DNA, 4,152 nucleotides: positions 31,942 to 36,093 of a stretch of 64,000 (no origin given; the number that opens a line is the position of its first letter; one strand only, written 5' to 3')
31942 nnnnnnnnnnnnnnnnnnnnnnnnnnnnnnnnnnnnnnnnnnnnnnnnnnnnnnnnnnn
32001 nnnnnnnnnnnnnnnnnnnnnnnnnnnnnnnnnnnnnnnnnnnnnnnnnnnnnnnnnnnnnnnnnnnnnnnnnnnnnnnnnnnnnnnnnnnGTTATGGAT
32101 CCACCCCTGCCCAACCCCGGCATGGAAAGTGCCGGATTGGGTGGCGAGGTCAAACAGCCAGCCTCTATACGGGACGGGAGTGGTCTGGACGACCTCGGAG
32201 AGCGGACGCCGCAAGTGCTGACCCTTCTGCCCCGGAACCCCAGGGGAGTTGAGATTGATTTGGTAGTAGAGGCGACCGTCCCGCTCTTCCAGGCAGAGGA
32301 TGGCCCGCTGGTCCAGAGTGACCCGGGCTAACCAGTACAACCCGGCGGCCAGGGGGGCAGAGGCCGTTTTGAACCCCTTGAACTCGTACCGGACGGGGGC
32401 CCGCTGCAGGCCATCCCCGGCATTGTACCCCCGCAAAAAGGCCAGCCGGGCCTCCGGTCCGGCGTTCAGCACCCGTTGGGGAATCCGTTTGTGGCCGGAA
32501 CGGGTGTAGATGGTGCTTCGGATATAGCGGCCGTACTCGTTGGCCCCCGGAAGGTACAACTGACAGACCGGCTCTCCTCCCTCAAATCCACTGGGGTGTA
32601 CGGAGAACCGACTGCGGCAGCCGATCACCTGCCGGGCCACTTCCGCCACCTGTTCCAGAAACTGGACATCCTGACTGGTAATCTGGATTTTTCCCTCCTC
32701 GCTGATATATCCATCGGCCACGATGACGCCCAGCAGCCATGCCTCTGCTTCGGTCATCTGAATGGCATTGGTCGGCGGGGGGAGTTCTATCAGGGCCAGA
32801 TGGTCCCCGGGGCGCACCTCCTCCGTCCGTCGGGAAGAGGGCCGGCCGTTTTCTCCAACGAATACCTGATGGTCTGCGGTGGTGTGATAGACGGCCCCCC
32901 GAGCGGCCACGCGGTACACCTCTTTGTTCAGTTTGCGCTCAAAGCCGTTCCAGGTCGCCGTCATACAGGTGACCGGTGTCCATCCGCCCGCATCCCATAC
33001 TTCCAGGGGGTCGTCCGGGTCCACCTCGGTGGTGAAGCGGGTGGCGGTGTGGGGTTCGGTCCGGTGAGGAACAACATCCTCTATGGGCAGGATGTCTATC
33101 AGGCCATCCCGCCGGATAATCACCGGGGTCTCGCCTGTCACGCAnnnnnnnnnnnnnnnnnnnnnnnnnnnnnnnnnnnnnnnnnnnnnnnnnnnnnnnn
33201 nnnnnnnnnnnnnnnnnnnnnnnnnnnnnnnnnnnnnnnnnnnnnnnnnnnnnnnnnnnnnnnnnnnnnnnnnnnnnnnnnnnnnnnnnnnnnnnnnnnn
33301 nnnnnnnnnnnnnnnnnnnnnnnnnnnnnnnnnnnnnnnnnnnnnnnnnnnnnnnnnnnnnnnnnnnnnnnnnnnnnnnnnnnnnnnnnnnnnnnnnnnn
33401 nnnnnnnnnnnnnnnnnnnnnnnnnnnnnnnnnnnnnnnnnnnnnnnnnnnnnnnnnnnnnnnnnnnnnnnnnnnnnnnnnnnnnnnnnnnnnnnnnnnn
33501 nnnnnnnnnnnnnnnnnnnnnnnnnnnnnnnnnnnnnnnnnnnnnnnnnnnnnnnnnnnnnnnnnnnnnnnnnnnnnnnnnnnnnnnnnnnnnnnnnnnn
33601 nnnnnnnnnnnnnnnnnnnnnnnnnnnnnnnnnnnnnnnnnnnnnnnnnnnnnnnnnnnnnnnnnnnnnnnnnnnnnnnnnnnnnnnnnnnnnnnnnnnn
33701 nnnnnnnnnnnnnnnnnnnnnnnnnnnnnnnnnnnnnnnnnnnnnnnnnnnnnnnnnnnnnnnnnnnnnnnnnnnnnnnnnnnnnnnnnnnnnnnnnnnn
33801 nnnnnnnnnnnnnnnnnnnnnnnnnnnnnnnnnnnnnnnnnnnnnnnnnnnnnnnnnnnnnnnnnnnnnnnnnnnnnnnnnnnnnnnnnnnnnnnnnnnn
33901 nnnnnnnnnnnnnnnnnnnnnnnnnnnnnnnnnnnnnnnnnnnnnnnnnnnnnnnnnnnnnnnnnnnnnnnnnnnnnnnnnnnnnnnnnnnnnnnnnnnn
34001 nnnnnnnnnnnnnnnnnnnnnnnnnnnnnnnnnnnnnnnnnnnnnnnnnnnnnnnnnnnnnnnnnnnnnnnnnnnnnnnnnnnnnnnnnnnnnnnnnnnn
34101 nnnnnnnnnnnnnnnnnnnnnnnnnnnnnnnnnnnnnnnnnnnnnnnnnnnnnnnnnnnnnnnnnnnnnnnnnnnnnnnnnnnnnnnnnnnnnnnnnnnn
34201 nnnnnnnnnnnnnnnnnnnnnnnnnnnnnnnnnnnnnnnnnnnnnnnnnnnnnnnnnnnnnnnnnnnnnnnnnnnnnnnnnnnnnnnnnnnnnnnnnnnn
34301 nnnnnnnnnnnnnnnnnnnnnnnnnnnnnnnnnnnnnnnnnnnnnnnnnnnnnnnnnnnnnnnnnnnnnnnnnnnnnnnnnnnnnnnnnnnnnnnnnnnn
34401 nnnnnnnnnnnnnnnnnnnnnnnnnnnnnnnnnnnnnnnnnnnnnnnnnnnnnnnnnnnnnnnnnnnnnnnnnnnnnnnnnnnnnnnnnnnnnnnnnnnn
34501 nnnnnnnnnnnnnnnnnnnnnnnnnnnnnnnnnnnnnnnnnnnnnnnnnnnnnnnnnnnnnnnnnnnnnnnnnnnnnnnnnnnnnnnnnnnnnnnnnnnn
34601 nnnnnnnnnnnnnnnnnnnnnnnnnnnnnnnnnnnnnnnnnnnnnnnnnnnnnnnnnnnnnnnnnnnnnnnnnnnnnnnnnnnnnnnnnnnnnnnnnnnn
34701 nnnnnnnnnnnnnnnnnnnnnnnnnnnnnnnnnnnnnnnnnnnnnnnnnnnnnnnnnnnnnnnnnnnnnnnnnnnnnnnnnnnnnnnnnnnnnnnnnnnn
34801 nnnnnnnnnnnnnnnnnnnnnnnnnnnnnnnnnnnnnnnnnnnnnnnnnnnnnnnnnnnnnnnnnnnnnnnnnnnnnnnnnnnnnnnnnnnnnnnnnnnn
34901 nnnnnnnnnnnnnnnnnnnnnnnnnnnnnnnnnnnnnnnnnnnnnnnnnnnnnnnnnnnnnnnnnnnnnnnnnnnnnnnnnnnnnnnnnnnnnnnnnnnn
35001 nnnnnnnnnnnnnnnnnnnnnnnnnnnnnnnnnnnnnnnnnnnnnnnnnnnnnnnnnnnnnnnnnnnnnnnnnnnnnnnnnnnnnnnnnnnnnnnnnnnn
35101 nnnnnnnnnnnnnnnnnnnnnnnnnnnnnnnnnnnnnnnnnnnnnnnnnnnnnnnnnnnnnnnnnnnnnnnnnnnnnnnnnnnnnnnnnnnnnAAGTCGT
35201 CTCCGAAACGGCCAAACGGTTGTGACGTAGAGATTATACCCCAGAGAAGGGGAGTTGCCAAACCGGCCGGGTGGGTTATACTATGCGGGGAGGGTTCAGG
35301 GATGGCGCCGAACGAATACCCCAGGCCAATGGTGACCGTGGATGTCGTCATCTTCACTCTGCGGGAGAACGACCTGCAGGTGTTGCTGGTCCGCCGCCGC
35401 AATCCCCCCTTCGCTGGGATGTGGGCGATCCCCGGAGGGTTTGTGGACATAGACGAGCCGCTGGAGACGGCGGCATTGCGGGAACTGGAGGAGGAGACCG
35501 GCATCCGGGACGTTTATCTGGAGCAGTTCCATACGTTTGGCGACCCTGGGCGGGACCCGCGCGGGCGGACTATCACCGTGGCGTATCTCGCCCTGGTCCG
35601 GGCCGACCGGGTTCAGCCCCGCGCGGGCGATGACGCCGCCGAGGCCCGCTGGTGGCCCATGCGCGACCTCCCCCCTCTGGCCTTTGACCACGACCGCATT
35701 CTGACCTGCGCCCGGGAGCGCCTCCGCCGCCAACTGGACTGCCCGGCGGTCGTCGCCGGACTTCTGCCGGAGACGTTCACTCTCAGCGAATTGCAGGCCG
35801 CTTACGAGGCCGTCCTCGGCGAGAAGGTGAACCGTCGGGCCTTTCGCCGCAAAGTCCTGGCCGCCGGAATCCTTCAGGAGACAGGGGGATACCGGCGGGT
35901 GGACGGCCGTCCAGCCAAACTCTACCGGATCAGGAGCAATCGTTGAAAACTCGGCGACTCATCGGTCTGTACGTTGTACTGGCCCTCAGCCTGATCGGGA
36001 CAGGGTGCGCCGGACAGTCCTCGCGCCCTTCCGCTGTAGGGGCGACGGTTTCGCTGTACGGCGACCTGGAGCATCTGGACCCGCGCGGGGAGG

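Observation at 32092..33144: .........-type intein inside GDP-mannose 4,6-dehydratase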

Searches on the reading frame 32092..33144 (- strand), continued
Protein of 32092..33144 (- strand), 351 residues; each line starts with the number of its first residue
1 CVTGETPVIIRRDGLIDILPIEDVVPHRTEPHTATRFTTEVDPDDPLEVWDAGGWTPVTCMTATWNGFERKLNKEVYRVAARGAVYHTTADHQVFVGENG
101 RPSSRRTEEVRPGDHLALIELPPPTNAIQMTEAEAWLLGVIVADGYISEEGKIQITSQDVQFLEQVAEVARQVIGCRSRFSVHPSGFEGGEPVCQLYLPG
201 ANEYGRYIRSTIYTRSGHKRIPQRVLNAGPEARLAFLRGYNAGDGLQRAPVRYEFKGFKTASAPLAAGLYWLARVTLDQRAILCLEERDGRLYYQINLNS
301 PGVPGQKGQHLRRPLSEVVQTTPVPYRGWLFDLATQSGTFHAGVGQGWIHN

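Call 43: find_related_loci(query=A1, collection=viral_contigs, flank=3000)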
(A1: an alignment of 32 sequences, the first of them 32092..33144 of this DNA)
Query A1 (351 aa) in viral_contigs; peptide patterns used: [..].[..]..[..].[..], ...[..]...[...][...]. (x = any residue, [..] = any of these).
23 stretches matched a pattern; 1 encode a relative of the query (tblastn E <= 1e-3); 1 distinct loci.
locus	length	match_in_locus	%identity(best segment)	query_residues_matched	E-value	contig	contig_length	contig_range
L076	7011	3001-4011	46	1-351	2e-91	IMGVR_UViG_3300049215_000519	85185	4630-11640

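Call 48: search_solved_structures(query=A2, max_evalue=0.01, show_alignments=2)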
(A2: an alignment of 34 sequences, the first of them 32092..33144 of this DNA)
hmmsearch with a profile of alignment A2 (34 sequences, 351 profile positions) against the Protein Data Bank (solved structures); distinct sequences matched with E-value up to 0.01: 6.
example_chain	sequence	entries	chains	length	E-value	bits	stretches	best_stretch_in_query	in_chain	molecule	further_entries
2cw7_A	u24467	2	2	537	6.5e-05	25.4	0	207-272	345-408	Endonuclease PI-PkoII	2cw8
7qsu_A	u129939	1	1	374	0.00036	23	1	130-351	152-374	V-ATPase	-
5o9i_A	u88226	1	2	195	0.0013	21.1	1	5-129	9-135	Transcription initiation factor IIB,Transcription initiation factor IIB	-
5o9j_A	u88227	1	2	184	0.0016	20.8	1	4-120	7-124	Transcription initiation factor IIB,Transcription initiation factor IIB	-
2jmz_A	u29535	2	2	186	0.0021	20.4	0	314-347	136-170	Hypothetical protein MJ0781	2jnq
7qss_A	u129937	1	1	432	0.0027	20.1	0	130-305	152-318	V-type ATP synthase alpha chain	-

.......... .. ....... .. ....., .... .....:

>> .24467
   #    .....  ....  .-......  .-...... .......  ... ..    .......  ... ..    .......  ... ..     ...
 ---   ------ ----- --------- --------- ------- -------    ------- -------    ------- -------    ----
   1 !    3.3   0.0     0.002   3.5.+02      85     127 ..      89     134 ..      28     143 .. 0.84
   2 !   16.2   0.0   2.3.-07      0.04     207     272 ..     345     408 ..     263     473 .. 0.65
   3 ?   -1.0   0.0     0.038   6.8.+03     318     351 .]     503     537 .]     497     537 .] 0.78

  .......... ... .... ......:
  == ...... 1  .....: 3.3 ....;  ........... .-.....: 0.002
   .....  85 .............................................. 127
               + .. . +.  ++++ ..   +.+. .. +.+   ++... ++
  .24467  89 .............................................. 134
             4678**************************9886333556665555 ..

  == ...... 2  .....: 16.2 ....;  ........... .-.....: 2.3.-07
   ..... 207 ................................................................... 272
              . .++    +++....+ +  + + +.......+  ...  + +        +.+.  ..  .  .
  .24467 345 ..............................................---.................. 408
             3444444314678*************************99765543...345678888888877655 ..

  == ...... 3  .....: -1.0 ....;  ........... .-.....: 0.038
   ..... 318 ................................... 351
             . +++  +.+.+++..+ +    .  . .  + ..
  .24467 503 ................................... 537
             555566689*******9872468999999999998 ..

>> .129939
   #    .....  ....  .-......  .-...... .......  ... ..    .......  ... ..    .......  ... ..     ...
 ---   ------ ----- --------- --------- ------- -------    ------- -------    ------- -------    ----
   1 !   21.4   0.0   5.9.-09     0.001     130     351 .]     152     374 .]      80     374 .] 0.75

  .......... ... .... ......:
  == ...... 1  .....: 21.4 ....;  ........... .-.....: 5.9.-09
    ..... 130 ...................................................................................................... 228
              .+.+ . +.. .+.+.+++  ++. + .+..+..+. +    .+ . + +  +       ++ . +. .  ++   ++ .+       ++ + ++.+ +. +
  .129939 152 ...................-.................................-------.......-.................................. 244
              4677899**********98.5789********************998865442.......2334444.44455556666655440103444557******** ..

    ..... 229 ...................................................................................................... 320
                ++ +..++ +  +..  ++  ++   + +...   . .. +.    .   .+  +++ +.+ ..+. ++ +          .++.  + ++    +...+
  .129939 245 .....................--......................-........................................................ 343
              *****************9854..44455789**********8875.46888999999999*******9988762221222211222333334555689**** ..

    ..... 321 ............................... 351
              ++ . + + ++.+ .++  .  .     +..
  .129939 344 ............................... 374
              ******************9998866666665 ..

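Call 56: search_dna_similar(query=window:32092-33144:-, collection=phages, mode=protein, max_evalue=0.001, max_rows=10)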
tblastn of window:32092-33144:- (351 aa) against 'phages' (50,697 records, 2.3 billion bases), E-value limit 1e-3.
Records with a match: 9; places in all: 9; records where one place covers at least 80% of the query: 0.
Best place of each record, by identity: <60% 9.
By first word of the organism name: Bacillus 7; Staphylococcus 2.
By host as written in the record: Bacillus pumilus GR8 4; Staphylococcus capitis 1; Staphylococcus ureilyticus ATCC49330 1; Bacillus subtilis subsp. subtilis str. 168 1; Bacillus cereus NCCP 14796 1; Bacillus cereus 1.
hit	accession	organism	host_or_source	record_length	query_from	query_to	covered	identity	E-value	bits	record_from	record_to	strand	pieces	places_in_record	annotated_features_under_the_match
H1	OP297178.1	Staphylococcus phage vB_ScaM-V1SC04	Staphylococcus capitis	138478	82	240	45%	29.5%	5e-8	61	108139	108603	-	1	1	DNA helicase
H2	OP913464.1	Staphylococcus virus vB_SurM-PSU6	Staphylococcus ureilyticus ATCC49330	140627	82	240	45%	28.7%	3e-7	59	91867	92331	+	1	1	helicase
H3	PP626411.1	Bacillus phage fHSPT3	Bacillus subtilis subsp. subtilis str. ...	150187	74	240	48%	26.7%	3e-4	49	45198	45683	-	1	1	protein RecA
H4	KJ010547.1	Bacillus phage Bp8p-C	Bacillus pumilus GR8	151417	82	240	45%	24.7%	3e-4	49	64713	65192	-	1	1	putative intein containing helicase/endonuclease protein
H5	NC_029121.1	Bacillus phage Bp8p-C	Bacillus pumilus GR8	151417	82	240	45%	24.7%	3e-4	49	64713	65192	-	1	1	DNA helicase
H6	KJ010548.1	Bacillus phage Bp8p-T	Bacillus pumilus GR8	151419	82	240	45%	24.7%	3e-4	49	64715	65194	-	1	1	putative intein containing helicase/endonuclease protein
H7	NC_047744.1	Bacillus phage Bp8p-T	Bacillus pumilus GR8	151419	82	240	45%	24.7%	3e-4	49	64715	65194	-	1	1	putative intein containing helicase/endonuclease protein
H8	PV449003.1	Bacillus phage vB_BceH_LBC2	Bacillus cereus NCCP 14796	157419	89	239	43%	23.5%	4e-4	49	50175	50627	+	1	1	DNA helicase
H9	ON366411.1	Bacillus phage vB_BceH_LY2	Bacillus cereus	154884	89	239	43%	22.9%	8e-4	47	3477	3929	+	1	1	ATP-dependent helicase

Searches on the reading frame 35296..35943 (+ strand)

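Call 29: search_protein_families(library=pfam, proteins=[window:35296-35943:+], max_evalue=0.01)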
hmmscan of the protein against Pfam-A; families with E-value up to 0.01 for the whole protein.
window:35296-35943:+ (216 aa): 5 families
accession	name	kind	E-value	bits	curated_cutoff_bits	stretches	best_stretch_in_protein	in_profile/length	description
PF00293.34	NUDIX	-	6.4e-26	91.4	21.1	1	15-135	4-130/134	NUDIX domain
PF21906.2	NrtR_WHD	-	1.2e-22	80.3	27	1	155-211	3-60/61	NrtR DNA-binding winged helix domain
PF19368.5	AraR_C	-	7.3e-10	39.4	23.8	1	152-213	4-67/82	AraR C-terminal winged HTH domain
PF14815.12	NUDIX_4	-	0.00016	21.9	35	1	19-130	2-103/113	NUDIX domain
PF22327.2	Nudt16-like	-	0.0066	16.8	27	1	39-71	31-64/161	U8 snoRNA-decapping enzyme-like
